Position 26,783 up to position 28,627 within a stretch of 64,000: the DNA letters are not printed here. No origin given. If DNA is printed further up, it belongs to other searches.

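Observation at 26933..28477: Lone, AT-rich P-loop NTPase inserted between HIT/EF-G2 and amidohydrolase/leuS, a candidate horizontally acquired defence or abortive-infection ATPase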

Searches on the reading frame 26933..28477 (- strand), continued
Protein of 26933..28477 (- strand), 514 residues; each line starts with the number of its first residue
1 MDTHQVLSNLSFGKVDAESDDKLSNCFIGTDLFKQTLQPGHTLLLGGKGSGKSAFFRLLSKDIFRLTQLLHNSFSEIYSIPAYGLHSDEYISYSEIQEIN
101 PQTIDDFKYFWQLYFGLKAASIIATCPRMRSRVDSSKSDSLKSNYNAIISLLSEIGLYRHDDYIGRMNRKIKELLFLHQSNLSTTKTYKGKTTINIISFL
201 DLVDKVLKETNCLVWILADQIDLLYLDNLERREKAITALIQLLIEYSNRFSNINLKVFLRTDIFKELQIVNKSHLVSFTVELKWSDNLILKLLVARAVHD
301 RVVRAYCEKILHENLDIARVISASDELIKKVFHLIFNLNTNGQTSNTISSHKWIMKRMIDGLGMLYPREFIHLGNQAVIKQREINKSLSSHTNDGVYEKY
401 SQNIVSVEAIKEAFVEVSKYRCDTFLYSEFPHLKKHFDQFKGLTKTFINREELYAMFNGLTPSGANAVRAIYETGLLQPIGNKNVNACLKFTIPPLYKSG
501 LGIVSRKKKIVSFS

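Call 52: search_protein_families(library=pfam, proteins=[L126:5926-7614:+, L126:5194-5922:+, L126:9819-11528:+, L126:11525-14998:+, L131:6356-7885:+, L131:4965-6317:+, L115:6490-7683:+, L130:9770-11344:-, L130:7198-7587:+, L102:2657-4171:+], max_evalue=0.00001)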
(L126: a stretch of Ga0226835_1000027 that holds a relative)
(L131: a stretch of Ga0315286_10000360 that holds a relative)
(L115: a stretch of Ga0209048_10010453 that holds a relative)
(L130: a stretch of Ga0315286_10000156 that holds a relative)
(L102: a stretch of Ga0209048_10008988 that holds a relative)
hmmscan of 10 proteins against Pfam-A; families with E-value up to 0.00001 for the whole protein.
L126:5926-7614:+ (562 aa): 7 families
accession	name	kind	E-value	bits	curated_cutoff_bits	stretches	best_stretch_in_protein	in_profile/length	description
PF02518.31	HATPase_c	-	5e-20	72.4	26.4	1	302-421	2-109/111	Histidine kinase-, DNA gyrase B-, and HSP90-like ATPase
PF00072.30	Response_reg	-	3.7e-14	53.3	30.2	1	445-555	1-110/111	Response regulator receiver domain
PF00989.32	PAS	-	3.8e-12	46.6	22.6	1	58-168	1-112/113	PAS fold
PF00512.31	HisKA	-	4.2e-10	40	26.9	1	196-258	3-64/66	His Kinase A (phospho-acceptor) domain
PF08447.18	PAS_3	-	2.3e-08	34.6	25.6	1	81-162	2-85/89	PAS fold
PF13426.13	PAS_9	-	1.4e-07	32.1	27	1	74-171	7-103/103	PAS domain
PF13188.13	PAS_8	-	4e-06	27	21.8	0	58-112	1-55/65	PAS domain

L126:5194-5922:+ (242 aa): 1 family
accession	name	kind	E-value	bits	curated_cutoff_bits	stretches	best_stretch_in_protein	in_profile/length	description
PF00072.30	Response_reg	-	1.8e-28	99.3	30.2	1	8-109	1-101/111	Response regulator receiver domain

L126:9819-11528:+ (569 aa): 3 families
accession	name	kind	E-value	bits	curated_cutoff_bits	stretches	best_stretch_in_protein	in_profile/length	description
PF00587.30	tRNA-synt_2b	-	5.6e-28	98.7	29.3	1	97-450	8-178/179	tRNA synthetase class II core domain (G, H, P, S and T)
PF04073.20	tRNA_edit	-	1.4e-24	87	25.5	1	253-364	1-115/123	Aminoacyl-tRNA editing domain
PF03129.25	HGTP_anticodon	-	1e-20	74.1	21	1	468-558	2-91/94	Anticodon binding domain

L126:11525-14998:+ (1157 aa): 5 families
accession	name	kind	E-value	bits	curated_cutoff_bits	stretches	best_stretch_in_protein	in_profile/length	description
PF07733.18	DNA_pol3_alpha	-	1.6e-98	329.9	23.9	1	311-571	1-260/260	Bacterial DNA polymerase III alpha NTPase domain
PF17657.6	DNA_pol3_finger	-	4e-68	228.4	22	1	574-737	1-166/166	Bacterial DNA polymerase III alpha subunit finger domain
PF02811.25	PHP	-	1.1e-56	192.1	26.4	1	10-188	1-164/164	PHP domain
PF14579.12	HHH_6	-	1.9e-32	111.7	25.6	1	810-899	1-90/90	Helix-hairpin-helix motif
PF01336.31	tRNA_anti-codon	-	2e-11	44.1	27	1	993-1068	1-73/75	OB-fold nucleic acid binding domain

L131:6356-7885:+ (509 aa): 1 family
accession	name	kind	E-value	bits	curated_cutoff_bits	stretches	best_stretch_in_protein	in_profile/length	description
PF00691.25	OmpA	-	8.4e-21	74.6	27.2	1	400-495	1-98/98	OmpA family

L131:4965-6317:+ (450 aa): 6 families
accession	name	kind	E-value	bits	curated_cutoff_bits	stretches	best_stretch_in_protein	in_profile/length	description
PF02754.22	CCG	-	7.3e-35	119.4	20.6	2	340-425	1-85/85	Cysteine-rich domain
PF13183.11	Fer4_8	-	6.3e-12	46.3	27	1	38-105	3-68/68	4Fe-4S dicluster domain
PF12838.12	Fer4_7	-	1.1e-10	42.3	27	1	39-105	1-52/52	4Fe-4S dicluster domain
PF13534.11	Fer4_17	-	1.1e-09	39.2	22.2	1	39-105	1-60/61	4Fe-4S dicluster domain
PF13237.11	Fer4_10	-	3.7e-07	30.4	25.5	1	36-102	5-53/53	4Fe-4S dicluster domain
PF13187.11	Fer4_9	-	1.7e-06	28.4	27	0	90-104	36-50/52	4Fe-4S dicluster domain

L115:6490-7683:+ (397 aa): 3 families
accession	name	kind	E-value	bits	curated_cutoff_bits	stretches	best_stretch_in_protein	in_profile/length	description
PF02568.20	ThiI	-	1e-69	234.5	20.5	1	173-368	1-196/197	Thiamine biosynthesis protein (ThiI)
PF22025.1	ThiI_fer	-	7.2e-19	68.5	25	1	5-77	2-72/72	ThiI ferredoxin-like domain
PF02926.22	THUMP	-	8.2e-11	42.6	20.6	1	86-161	4-83/84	THUMP domain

L130:9770-11344:- (524 aa): 4 families
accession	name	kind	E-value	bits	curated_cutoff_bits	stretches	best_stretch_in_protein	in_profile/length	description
PF08323.17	Glyco_transf_5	-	1.5e-53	182.4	22.7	1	11-270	1-239/239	Starch synthase catalytic domain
PF00534.26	Glycos_transf_1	-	4.4e-10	39.8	26.4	1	368-480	37-153/172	Glycosyl transferases group 1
PF13692.12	Glyco_trans_1_4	-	1.9e-09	38.3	27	1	369-479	25-136/142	Glycosyl transferases group 1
PF13439.12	Glyco_transf_4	-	1.1e-08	35.8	28.5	1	27-201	1-130/170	Glycosyltransferase Family 4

L130:7198-7587:+ (129 aa): 11 families
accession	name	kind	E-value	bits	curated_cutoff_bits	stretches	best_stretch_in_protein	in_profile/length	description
PF00515.34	TPR_1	-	4.2e-19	67.9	27.8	1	51-82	1-32/34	Tetratricopeptide repeat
PF07719.23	TPR_2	-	2e-17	62.2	27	1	52-83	2-33/34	Tetratricopeptide repeat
PF13181.12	TPR_8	-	6.2e-15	54.5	25.7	1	53-83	3-33/34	Tetratricopeptide repeat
PF13414.12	TPR_11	-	2.3e-14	53.2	26.8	1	58-99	1-42/42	TPR repeat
PF13432.12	TPR_16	-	1.2e-13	51.6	32.7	1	27-81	7-61/65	Tetratricopeptide repeat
PF13431.12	TPR_17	-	1.9e-08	34.4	24.4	0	40-71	2-33/34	Tetratricopeptide repeat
PF13371.12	TPR_9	-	2.9e-08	34.1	35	0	87-113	31-57/73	Tetratricopeptide repeat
PF13424.12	TPR_12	-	4e-07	30.6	30.1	0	51-114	3-74/77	Tetratricopeptide repeat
PF13374.12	TPR_10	-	3.7e-06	27.2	27.5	0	87-114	4-31/42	Tetratricopeptide repeat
PF13174.12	TPR_6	-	8.4e-06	26.6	26.3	0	53-79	2-28/33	Tetratricopeptide repeat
PF14559.12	TPR_19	-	8.8e-06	26.4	25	0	65-104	5-44/68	Tetratricopeptide repeat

L102:2657-4171:+ (504 aa): 2 families
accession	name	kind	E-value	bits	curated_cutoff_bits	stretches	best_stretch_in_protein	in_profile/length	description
PF00501.34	AMP-binding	-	2.9e-82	277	29.9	1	7-368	1-384/384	AMP-binding enzyme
PF13193.12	AMP-binding_C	-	8.1e-18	65.6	24.5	1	424-499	1-76/76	AMP-binding enzyme C-terminal domain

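Call 54: find_encoding_contigs(protein=P0001, flank=10000, max_places=1)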
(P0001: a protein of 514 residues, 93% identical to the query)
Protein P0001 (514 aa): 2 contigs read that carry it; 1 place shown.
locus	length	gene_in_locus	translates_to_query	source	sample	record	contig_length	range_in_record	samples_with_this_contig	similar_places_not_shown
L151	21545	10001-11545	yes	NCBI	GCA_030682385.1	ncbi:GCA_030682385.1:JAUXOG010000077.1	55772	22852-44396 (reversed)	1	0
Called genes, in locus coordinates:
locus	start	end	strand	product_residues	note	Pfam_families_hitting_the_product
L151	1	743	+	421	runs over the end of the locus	PF01595:CNNM, PF00571:CBS (weak), PF03471:CorC_HlyC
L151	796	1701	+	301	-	PF25145:NfeD1b_N (weak), PF01343:Peptidase_S49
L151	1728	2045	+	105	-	PF00216:Bac_DNA_binding, PF18291:HU-HIG (weak), PF14908:HU-CCDC81_euk_1 (weak)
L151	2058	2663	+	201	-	PF13431:TPR_17 (faint), PF13424:TPR_12 (faint), PF21033:RMD1-3 (faint), PF13371:TPR_9 (faint), PF13181:TPR_8 (faint), PF13414:TPR_11 (faint), PF14559:TPR_19 (faint), PF13432:TPR_16 (weak), +2 more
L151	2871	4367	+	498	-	PF00149:Metallophos, PF02872:5_nucleotid_C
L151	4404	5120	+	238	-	-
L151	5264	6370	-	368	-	-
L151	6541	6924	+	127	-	-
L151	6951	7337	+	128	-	PF06103:DUF948 (weak)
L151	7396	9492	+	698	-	PF00009:GTP_EFTU, PF22042:EF-G_D2, PF14492:EFG_III, PF03764:EFG_IV, PF00679:EFG_C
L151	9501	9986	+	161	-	PF04677:CwfJ_C_1, PF11969:DcpS_C (faint), PF01230:HIT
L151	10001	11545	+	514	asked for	PF24389:ORC-CDC6-like (weak)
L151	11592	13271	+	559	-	PF07969:Amidohydro_3, PF01979:Amidohydro_1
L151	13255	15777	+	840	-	PF00133:tRNA-synt_1, PF09334:tRNA-synt_1g, PF13603:tRNA-synt_1_2, PF00133:tRNA-synt_1, PF08264:Anticodon_1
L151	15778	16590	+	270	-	PF00535:Glycos_transf_2, PF10111:Glyco_tranf_2_2, PF13641:Glyco_tranf_2_3 (faint), PF02709:Glyco_transf_7C (weak)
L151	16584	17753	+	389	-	PF04932:Wzy_C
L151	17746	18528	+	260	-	PF00535:Glycos_transf_2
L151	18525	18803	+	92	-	PF08899:DUF1844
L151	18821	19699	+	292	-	PF01513:NAD_kinase, PF20143:NAD_kinase_C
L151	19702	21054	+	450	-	PF18073:Zn_ribbon_LapB, PF03796:DnaB_C (faint), PF06745:ATPase (weak), PF13481:AAA_25, PF13401:AAA_22 (faint), PF00004:AAA (weak), PF05362:Lon_C, PF13541:ChlI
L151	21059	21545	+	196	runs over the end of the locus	PF01725:Ham1p_like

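Call 56: find_homologous_proteins(query=A2)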
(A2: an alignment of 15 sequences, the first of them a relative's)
Query A2 (15 sequences) (246 aa, profile of the alignment): 41 proteins with E <= 0.001 among 8000 candidates.
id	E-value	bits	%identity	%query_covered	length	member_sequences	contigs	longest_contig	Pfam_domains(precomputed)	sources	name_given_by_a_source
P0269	7.6e-98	345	56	100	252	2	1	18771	-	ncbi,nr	ncbi:MAG TPA: hypothetical protein VLY03_09730 [Bacteroidota bacterium]|nr:hypothetical protein [Bac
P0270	7.8e-98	345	51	100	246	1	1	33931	-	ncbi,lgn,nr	ncbi:MAG: hypothetical protein HYR76_08360 [Ignavibacteria bacterium]|nr:hypothetical protein [Ignav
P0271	3.6e-97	343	53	100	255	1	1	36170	-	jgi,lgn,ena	-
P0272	3.9e-97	343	48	99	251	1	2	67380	-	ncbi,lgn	-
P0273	9.5e-96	338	55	100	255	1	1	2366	-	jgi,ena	-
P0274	8.0e-95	335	90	100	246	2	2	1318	-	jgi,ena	-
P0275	3.5e-94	333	92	100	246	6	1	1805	-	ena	-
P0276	1.6e-92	328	52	100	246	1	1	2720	-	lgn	-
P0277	1.9e-92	327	90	100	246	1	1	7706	-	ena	-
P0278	4.6e-92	326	89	100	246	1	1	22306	-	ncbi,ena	-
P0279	8.5e-92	325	55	100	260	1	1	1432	-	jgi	jgi:hypothetical protein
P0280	2.6e-91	324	54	99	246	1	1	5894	-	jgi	jgi:hypothetical protein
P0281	6.2e-90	319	50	100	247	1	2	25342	-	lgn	-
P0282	6.3e-90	319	49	100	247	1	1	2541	-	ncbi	-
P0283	1.2e-86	308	38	98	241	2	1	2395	-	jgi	jgi:hypothetical protein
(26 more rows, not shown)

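Call 62: find_encoding_contigs(protein=P0124, flank=7000, max_places=3)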
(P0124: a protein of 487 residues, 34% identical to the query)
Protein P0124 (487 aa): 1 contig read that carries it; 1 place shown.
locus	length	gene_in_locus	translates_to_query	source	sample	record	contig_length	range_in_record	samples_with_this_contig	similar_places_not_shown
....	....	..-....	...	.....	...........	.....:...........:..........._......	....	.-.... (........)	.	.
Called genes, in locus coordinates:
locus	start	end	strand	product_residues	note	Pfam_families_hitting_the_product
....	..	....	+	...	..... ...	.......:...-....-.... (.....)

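Call 63: find_encoding_contigs(protein=P0131, flank=7000, max_places=3)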
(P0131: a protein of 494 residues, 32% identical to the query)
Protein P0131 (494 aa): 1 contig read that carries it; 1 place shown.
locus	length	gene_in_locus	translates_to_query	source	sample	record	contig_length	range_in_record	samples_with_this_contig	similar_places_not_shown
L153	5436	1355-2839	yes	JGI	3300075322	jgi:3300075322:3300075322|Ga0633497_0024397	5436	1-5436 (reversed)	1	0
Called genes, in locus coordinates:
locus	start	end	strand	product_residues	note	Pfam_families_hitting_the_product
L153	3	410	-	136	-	?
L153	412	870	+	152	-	-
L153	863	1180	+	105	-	PF02467:Whib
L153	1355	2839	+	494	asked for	-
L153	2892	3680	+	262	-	PF00872:Transposase_mut (faint)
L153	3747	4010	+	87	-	-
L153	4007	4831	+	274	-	-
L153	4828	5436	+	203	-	?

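Call 64: find_encoding_contigs(protein=P0133, flank=7000, max_places=3)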
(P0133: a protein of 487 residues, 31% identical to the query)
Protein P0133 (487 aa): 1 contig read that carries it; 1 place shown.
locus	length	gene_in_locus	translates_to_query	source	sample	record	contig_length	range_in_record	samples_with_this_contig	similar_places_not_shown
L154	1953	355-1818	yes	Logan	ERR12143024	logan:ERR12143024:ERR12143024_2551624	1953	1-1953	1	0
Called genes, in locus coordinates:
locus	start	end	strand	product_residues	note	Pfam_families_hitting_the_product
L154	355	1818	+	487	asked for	-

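Call 65: find_related_loci(query=A1, collection=viral_contigs, flank=8000)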
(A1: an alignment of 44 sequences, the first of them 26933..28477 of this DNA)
Query A1 (514 aa) in viral_contigs; peptide patterns used: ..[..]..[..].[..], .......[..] (x = any residue, [..] = any of these).
33 stretches matched a pattern, but none encodes a relative of the query by tblastn (E <= 1e-3).

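Call 70: find_related_loci(query=A4, collection=viral_contigs, flank=8000)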
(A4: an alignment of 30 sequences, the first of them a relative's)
Query A4 (515 aa) in viral_contigs; peptide patterns used: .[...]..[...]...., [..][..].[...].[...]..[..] (x = any residue, [..] = any of these).
36 stretches matched a pattern; 13 encode a relative of the query (tblastn E <= 1e-3); 13 distinct loci.
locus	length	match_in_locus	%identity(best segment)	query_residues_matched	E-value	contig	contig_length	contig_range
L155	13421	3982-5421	26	9-510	1e-33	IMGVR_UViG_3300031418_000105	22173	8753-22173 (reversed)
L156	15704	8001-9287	25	8-447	2e-33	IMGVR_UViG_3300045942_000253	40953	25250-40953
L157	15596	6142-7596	24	8-510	9e-33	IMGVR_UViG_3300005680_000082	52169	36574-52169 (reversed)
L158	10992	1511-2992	25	1-510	2e-32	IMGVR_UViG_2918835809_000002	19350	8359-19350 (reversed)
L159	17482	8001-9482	25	1-510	9e-32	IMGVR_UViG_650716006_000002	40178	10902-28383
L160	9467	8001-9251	27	6-440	2e-30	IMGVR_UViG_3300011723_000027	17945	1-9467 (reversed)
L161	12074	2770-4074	25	1-448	4e-29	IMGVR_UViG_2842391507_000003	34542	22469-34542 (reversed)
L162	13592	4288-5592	25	1-448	4e-28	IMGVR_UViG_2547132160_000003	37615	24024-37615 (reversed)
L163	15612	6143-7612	23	8-514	6e-27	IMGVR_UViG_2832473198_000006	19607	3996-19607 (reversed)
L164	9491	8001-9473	25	3-510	2e-23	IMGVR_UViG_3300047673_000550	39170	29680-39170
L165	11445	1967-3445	23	1-510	4e-22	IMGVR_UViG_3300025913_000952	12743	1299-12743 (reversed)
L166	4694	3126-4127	23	2-391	2e-17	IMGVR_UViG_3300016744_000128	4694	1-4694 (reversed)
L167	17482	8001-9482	25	1-514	2e-28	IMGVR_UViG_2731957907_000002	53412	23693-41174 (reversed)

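Call 74: search_protein_families(library=pfam, proteins=[L155:5436-6674:-, L155:6951-8225:+, L156:6853-7956:+, L159:9544-10764:+, L159:5511-6998:+, L167:7049-7759:+, L167:5265-6632:+, L164:6593-7870:+, L161:4340-5353:-, L157:9098-10582:-], max_evalue=0.0001)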
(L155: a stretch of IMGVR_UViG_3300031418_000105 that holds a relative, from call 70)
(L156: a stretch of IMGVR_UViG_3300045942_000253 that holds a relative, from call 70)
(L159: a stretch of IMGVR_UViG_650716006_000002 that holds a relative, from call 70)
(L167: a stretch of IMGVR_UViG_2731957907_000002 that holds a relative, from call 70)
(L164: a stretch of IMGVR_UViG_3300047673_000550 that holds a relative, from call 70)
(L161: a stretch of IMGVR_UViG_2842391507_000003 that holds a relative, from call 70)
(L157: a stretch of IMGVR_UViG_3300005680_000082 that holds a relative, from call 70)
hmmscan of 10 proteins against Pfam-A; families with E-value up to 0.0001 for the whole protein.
L155:5436-6674:- (412 aa): 3 families
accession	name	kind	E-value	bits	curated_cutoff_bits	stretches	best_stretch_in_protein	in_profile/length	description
PF22022.2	Phage_int_M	-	7.6e-34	116.3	27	1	116-209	1-94/96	Phage integrase central domain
PF00589.27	Phage_integrase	-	3.3e-27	95.8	27.1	1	222-387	2-170/172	Phage integrase family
PF13356.12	Arm-DNA-bind_3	-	1.4e-25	89.6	27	1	19-104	1-83/83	Arm DNA-binding domain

L155:6951-8225:+ (424 aa): 2 families
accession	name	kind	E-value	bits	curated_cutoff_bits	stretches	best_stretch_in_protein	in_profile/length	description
PF13356.12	Arm-DNA-bind_3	-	1.5e-16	60.7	27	1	38-120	1-78/83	Arm DNA-binding domain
PF00589.27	Phage_integrase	-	3.2e-11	43.7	27.1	1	238-399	3-168/172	Phage integrase family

L156:6853-7956:+ (367 aa): 3 families
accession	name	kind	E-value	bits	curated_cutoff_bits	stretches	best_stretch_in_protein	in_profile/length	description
PF00717.28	Peptidase_S24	-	3.8e-12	46.4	23.3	1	248-361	12-116/116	Peptidase S24-like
PF01381.28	HTH_3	-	8e-09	35.8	23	1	155-207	1-53/55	Helix-turn-helix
PF13560.12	HTH_31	-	1.1e-08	35.7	27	1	157-207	8-59/64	Helix-turn-helix domain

L159:9544-10764:+ (406 aa): 1 family
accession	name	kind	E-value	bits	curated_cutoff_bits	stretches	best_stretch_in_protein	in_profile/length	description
PF10123.14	Mu-like_Pro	-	1.8e-97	327.3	25.2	1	49-402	2-330/330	Mu-like prophage I protein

L159:5511-6998:+ (495 aa): 1 family
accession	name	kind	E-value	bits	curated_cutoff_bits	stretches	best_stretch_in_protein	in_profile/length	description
PF04233.19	Phage_Mu_F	-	3.6e-11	44.2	29.6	1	59-172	3-110/112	Phage Mu protein F like protein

L167:7049-7759:+ (236 aa): 0 families

L167:5265-6632:+ (455 aa): 1 family
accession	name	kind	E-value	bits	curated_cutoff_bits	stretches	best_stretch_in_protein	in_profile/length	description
PF00589.27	Phage_integrase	-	7.4e-20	71.9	27.1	1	231-396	3-170/172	Phage integrase family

L164:6593-7870:+ (425 aa): 4 families
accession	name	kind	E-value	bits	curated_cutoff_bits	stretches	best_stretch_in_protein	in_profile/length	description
PF00817.25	IMS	-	5.7e-35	120.9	23.2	1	11-152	1-147/148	impB/mucB/samB family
PF13438.11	DUF4113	-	1.3e-18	67.2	24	1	373-422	2-51/51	Domain of unknown function (DUF4113)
PF11799.13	IMS_C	-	4.1e-17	63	20.7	1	247-356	2-103/109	impB/mucB/samB family C-terminal domain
PF21999.2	IMS_HHH_1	-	5.4e-05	24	27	0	188-221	5-38/53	DNA polymerase-iota, thumb domain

L161:4340-5353:- (337 aa): 1 family
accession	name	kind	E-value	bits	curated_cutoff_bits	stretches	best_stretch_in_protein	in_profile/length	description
PF04860.17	Phage_portal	-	4.6e-13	49.5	39.1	1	87-321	51-277/321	Phage portal protein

L157:9098-10582:- (494 aa): 1 family
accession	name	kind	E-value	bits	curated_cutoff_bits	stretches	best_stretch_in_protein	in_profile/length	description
PF01391.23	Collagen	-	2.8e-13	49.8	27.2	2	367-419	1-53/60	Collagen triple helix repeat (20 copies)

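Call 77: search_protein_families(library=padloc, alignment_id=A4, max_evalue=0.001)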
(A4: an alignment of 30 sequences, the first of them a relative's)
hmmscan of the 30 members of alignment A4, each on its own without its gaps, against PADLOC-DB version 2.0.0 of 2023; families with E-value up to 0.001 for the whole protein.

A. member 1, P0122 (515 aa): 1 family
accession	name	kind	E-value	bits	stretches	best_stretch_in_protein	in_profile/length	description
PDLC04561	PDC-M28C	-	4.9e-19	66.5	1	215-473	157-421/480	-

B. families by the number of members that match (of 30 scanned): 3 families
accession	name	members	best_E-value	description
PDLC04561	PDC-M28C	30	6.6e-22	-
PDLC00303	PtuA1|PtuA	1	2.9e-05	AAA ATPase domain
PDLC00447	JetA1|JetA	1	0.0006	DUF3375 domain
